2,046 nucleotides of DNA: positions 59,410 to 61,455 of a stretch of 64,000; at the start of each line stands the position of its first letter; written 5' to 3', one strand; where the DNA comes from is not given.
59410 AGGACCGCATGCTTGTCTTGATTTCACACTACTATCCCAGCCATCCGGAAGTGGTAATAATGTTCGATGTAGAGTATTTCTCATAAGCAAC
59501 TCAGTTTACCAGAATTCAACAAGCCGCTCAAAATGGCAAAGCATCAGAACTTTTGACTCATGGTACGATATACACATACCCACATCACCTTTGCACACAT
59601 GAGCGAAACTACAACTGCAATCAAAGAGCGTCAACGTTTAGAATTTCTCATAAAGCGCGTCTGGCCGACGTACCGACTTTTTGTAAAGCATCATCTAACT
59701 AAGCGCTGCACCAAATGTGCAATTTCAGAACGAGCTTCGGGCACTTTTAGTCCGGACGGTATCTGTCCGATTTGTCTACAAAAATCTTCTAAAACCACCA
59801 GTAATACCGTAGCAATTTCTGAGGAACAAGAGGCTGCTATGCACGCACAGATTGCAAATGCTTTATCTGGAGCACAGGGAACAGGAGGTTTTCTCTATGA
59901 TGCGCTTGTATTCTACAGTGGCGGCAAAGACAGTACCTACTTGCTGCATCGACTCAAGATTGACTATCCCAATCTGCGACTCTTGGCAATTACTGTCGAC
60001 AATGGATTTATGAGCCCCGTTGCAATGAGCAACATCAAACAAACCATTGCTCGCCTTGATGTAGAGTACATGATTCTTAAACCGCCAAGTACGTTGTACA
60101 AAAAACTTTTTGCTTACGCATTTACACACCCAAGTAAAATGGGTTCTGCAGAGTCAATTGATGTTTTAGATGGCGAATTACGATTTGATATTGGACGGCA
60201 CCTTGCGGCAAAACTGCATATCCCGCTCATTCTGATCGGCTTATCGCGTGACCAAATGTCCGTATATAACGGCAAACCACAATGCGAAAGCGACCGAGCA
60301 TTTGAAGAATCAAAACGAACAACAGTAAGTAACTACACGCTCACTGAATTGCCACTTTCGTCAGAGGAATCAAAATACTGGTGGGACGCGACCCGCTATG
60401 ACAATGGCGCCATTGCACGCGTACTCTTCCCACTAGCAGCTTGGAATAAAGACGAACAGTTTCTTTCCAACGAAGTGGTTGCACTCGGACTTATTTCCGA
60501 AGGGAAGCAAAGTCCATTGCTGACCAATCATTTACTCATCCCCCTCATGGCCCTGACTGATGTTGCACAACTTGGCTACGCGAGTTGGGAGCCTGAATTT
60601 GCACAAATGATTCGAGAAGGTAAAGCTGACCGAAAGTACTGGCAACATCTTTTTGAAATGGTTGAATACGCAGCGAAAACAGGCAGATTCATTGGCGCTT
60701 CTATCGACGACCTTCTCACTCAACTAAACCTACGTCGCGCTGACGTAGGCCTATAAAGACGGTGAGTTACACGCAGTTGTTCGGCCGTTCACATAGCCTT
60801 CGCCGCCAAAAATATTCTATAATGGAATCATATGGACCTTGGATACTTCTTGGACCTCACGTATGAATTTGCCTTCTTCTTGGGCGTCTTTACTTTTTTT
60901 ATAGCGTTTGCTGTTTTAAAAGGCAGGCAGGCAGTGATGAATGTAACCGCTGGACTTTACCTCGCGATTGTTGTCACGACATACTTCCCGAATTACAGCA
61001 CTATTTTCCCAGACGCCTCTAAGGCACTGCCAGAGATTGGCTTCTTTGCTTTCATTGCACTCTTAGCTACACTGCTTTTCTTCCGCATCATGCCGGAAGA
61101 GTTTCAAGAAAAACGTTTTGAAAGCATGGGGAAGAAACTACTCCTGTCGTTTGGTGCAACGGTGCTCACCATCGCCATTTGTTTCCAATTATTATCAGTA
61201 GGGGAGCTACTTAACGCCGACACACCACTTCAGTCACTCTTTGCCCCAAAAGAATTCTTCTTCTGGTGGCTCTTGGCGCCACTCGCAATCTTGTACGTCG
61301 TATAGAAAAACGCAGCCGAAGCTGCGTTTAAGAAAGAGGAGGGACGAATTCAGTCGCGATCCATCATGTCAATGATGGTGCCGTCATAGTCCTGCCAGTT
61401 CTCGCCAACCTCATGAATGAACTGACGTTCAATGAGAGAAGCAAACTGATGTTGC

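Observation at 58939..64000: Candidate undescribed small-molecule / modification locus: C39-like Cys peptidase, Zn-ribbon PP-loop ATPase, AdoMetDC-like decarboxylase, PurD-like ATP-grasp ligase, DMT exporter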

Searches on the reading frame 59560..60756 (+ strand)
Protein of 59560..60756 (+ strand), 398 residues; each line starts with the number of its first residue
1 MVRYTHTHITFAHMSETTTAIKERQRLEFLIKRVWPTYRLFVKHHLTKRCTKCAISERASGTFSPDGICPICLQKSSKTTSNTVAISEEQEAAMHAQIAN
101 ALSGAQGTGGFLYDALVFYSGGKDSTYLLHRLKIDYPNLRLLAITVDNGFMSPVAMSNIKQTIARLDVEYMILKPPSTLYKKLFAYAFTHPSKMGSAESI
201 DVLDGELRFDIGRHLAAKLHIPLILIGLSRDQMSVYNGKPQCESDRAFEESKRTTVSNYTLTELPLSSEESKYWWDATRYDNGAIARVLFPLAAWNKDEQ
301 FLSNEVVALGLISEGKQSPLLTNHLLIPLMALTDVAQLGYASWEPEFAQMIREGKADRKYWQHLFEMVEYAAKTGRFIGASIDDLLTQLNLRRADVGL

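Call 3: search_protein_families(library=pfam, proteins=[window:59560-60756:+], max_evalue=0.1)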
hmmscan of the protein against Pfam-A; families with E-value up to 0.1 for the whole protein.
window:59560-60756:+ (398 aa): 1 family
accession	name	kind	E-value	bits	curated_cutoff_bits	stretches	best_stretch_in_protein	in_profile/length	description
PF06508.19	QueC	-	0.049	13.6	22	0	115-189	2-72/210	Queuosine biosynthesis protein QueC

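Call 8: search_protein_families(library=ncbifam, proteins=[window:59560-60756:+], max_evalue=0.1)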
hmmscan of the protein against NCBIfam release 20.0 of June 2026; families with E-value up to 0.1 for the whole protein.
window:59560-60756:+ (398 aa): 5 families
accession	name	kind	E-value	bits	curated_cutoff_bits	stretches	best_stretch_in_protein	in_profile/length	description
TIGR03573.1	WbuX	subfamily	1.5e-21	77.2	203.2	1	48-231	2-172/344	N-acetyl sugar amidotransferase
NF038212.1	argG_rel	exception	0.00046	19.1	425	1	115-175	17-74/381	argininosuccinate synthase-related protein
TIGR00268.2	TIGR00268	equivalog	0.014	14.7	150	1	115-174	16-75/259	ATP-dependent sacrificial sulfur transferase LarE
TIGR02432.1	lysidine_TilS_N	equivalog_domain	0.042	13.8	93.6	1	116-151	3-40/189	tRNA lysidine(34) synthetase TilS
NF007942.0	PRK10660.1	equivalog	0.07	11.9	606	0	115-150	20-58/439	tRNA lysidine(34) synthetase TilS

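Call 9: search_protein_families(library=phrogs, proteins=[window:59560-60756:+], max_evalue=0.01)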
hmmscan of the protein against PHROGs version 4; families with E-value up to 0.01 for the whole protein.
window:59560-60756:+ (398 aa): 1 family
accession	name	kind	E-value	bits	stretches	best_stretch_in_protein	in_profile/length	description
phrog_1550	-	moron, auxiliary metabolic gene and host takeover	0.0043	16.9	1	114-169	147-200/418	QueC-like queuosine biosynthesis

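Call 67: find_homologous_proteins(query=window:59560-60756:+)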
Query window:59560-60756:+ (398 aa): 480 proteins with E <= 0.001 among 6702 candidates; the best 120 are listed.
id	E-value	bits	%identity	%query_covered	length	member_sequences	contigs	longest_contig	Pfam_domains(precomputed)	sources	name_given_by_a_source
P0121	5.0e-256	867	100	97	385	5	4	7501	-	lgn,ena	-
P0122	2.7e-130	453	52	95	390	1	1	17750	-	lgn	-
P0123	1.9e-128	447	54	95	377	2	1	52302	-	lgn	-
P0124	1.4e-127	444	53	95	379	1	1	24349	-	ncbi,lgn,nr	ncbi:MAG TPA: hypothetical protein VLB83_00480 [Candidatus Paceibacterota bacterium]|nr:hypothetical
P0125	2.1e-127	443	54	95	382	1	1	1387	-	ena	-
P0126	3.0e-127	443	52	95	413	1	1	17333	-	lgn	-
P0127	2.2e-123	430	53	93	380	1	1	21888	-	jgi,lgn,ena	-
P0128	2.6e-119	417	49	96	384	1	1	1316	-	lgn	-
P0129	4.3e-117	409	51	93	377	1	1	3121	PF06508.20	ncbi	-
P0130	7.3e-114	399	51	93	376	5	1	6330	-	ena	-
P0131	2.3e-105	371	44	96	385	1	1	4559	-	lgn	-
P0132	1.9e-101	358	44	96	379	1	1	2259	-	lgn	-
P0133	6.0e-99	350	45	97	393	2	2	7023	-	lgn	-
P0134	2.8e-98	348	42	97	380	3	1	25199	-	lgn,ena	-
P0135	7.7e-98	346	46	95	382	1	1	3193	-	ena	-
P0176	9.5e-92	326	43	97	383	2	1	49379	-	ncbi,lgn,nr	ncbi:MAG: hypothetical protein HY855_21725 [Burkholderiales bacterium]|nr:hypothetical protein [Burk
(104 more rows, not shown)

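Call 68: find_encoding_contigs(protein=P0122, flank=9000, max_places=2)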
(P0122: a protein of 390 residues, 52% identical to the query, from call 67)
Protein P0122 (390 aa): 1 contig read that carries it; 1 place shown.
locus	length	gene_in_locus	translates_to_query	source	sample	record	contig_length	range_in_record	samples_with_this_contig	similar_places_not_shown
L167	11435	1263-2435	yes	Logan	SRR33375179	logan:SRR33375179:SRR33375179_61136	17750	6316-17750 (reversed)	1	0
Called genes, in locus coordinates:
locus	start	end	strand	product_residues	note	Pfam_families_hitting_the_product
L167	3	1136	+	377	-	?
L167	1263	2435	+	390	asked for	-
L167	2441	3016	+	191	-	-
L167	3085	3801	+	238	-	PF24096:DUF7379 (weak), PF02089:Palm_thioest, PF06028:DUF915 (weak), PF05057:DUF676 (faint), PF00561:Abhydrolase_1 (faint), PF07819:PGAP1 (weak)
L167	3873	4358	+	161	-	-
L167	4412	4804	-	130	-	-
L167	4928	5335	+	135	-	PF02675:AdoMet_dc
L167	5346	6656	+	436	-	PF01071:GARS_A (weak), PF02843:GARS_C (weak)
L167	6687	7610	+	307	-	PF00892:EamA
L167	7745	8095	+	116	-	-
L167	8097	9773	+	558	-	PF00512:HisKA, PF02518:HATPase_c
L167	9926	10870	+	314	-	PF00579:tRNA-synt_1b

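Call 69: find_encoding_contigs(protein=P0124, flank=6000, max_places=2)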
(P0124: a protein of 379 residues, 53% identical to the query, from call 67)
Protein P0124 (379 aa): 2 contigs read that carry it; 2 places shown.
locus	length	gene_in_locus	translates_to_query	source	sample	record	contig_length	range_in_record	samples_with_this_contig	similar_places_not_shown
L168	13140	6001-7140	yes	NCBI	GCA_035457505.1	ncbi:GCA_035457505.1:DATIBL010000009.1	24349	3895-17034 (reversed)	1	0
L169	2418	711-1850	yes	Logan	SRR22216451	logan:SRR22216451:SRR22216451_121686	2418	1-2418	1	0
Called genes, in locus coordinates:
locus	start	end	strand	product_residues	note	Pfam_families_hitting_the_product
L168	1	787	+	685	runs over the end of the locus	PF01855:POR_N, PF17147:PFOR_II, PF02775:TPP_enzyme_C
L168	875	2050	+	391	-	-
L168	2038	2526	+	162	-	-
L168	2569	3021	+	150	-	-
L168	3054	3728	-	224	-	PF00072:Response_reg, PF00486:Trans_reg_C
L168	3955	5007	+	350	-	PF03824:NicO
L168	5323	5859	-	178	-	-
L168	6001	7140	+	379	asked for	-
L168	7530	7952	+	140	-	PF08570:DUF1761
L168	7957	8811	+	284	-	PF02678:Pirin, PF05726:Pirin_C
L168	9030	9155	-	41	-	-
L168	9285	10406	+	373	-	PF11141:DUF2914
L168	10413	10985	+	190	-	PF00561:Abhydrolase_1 (faint), PF06821:Ser_hydrolase, PF12697:Abhydrolase_6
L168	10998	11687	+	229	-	PF04452:Methyltrans_RNA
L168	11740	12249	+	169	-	-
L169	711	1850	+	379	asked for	-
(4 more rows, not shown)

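Call 70: find_encoding_contigs(protein=P0176, flank=6000, max_places=2)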
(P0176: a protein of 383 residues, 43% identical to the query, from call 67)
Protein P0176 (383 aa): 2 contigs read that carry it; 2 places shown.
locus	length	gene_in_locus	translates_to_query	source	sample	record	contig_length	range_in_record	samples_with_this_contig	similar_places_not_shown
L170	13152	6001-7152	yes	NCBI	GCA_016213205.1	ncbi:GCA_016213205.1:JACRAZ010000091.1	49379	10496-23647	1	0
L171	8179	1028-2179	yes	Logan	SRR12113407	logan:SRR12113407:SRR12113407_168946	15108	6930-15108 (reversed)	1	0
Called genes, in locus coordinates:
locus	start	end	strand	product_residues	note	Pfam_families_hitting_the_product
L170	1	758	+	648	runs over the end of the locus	-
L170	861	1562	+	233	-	-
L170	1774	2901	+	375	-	PF00226:DnaJ, PF01556:DnaJ_C, PF00684:DnaJ_CXXCXGXG (weak)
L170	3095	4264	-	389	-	PF01965:DJ-1_PfpI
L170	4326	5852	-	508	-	PF10119:MethyTransf_Reg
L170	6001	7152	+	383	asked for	-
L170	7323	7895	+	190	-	PF07589:PEP_exosort_dom (weak)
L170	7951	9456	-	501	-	PF01943:Polysacc_synt, PF13440:Polysacc_synt_3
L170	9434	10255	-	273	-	PF13472:Lipase_GDSL_2 (faint)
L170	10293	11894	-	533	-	PF02310:B12-binding, PF04055:Radical_SAM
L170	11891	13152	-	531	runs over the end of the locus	PF02310:B12-binding, PF04055:Radical_SAM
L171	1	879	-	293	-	?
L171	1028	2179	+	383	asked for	-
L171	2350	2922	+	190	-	PF07589:PEP_exosort_dom (weak)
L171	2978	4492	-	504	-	PF01943:Polysacc_synt, PF13440:Polysacc_synt_3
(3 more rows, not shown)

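Call 72: find_encoding_contigs(protein=P0123, flank=5000, max_places=1)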
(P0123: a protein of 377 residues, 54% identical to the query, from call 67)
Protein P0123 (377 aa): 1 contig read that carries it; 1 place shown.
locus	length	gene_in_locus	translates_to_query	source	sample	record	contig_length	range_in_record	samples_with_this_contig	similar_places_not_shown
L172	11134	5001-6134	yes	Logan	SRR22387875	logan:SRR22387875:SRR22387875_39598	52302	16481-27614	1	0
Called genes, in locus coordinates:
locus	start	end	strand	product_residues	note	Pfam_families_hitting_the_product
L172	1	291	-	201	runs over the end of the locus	PF09335:VTT_dom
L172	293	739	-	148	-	-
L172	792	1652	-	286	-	PF02678:Pirin, PF05726:Pirin_C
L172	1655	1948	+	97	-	-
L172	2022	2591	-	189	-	-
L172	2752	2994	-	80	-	PF09851:SHOCT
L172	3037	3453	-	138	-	PF00011:HSP20, PF17886:ArsA_HSP20 (faint)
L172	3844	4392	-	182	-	-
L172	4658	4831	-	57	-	-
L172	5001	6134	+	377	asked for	-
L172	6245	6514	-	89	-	-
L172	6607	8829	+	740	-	PF00912:Transgly, PF00905:Transpeptidase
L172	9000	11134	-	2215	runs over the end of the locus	PF13205:Big_5 (weak), PF01835:MG2, PF17791:MG3 (faint), PF17962:bMG6, PF07703:A2M_BRD, PF00207:A2M, PF17973:bMG10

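Call 73: find_encoding_contigs(protein=P0127, flank=5000, max_places=1)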
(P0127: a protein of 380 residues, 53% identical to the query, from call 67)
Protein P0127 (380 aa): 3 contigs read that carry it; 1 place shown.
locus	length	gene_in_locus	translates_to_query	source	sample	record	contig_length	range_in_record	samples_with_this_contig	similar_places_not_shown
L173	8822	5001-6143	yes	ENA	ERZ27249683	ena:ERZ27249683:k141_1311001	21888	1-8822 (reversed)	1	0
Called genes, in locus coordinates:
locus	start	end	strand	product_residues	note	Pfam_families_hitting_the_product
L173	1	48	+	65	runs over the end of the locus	PF00313:CSD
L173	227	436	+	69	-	-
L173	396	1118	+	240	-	PF00156:Pribosyltran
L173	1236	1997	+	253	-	-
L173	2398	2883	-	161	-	PF00293:NUDIX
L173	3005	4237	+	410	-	PF00723:Glyco_hydro_15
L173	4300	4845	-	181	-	-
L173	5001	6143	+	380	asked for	-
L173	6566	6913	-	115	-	PF03773:ArsP_1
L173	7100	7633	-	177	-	-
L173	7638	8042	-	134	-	PF03773:ArsP_1 (weak)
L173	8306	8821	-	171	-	?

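Call 74: find_encoding_contigs(protein=P0126, flank=5000, max_places=1)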
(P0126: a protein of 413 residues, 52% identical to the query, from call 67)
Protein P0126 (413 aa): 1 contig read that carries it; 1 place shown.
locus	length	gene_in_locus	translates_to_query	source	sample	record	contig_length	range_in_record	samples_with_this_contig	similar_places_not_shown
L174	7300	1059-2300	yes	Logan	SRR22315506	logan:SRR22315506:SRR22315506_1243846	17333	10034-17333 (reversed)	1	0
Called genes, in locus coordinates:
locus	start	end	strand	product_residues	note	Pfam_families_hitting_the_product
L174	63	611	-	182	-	-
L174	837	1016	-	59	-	-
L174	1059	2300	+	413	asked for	-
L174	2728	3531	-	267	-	PF01209:Ubie_methyltran, PF13649:Methyltransf_25 (weak), PF08241:Methyltransf_11 (weak)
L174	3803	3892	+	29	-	-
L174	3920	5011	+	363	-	PF01594:AI-2E_transport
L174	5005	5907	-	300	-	PF01073:3Beta_HSD, PF01370:Epimerase, PF02719:Polysacc_synt_2, PF04321:RmlD_sub_bind, PF05368:NmrA (faint), PF07993:NAD_binding_4 (faint), PF13460:NAD_binding_10, PF16363:GDP_Man_Dehyd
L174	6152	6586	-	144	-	-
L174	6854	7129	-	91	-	PF01455:HupF_HypC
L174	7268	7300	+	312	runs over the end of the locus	PF00892:EamA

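Call 110: search_solved_structures(query=window:59560-60756:+, max_evalue=1, show_alignments=1)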
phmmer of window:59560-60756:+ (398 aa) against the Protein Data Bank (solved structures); distinct sequences matched with E-value up to 1: 5.
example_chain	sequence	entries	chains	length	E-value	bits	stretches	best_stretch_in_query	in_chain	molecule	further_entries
8cnz_A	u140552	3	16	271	0.014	17.6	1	115-164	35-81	NAD_synthase domain-containing protein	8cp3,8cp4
9lei_A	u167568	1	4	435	0.19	13.9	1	116-174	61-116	Nitrile synthetase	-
9leh_A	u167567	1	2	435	0.19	13.9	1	116-174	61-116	nitrile synthetase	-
2vxo_A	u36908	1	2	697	0.2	13.9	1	115-181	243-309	GMP SYNTHASE [GLUTAMINE-HYDROLYZING]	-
8wex_A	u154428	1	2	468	0.21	13.8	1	62-158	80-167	N-acetyl sugar amidotransferase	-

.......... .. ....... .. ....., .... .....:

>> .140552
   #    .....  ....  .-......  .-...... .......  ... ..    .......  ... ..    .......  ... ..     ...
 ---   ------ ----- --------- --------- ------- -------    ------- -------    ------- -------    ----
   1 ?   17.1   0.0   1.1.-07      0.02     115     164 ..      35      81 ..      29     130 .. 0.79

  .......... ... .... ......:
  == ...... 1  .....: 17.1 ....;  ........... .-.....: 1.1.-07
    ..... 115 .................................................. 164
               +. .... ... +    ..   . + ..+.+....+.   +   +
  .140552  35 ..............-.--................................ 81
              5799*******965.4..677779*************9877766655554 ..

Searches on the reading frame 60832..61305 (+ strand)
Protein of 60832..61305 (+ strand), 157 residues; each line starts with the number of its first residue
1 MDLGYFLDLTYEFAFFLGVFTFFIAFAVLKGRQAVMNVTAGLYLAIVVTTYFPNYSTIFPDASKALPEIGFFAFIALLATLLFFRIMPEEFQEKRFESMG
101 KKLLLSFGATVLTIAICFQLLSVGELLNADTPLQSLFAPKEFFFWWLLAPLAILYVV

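Call 3: search_protein_families(library=pfam, proteins=[window:60832-61305:+], max_evalue=0.1)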
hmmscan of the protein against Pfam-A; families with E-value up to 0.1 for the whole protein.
window:60832-61305:+ (157 aa): 0 families

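Call 8: search_protein_families(library=ncbifam, proteins=[window:60832-61305:+], max_evalue=0.1)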
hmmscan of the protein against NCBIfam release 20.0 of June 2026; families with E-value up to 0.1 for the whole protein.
window:60832-61305:+ (157 aa): 0 families

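Call 9: search_protein_families(library=phrogs, proteins=[window:60832-61305:+], max_evalue=0.01)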
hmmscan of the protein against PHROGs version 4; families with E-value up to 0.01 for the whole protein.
window:60832-61305:+ (157 aa): 0 families
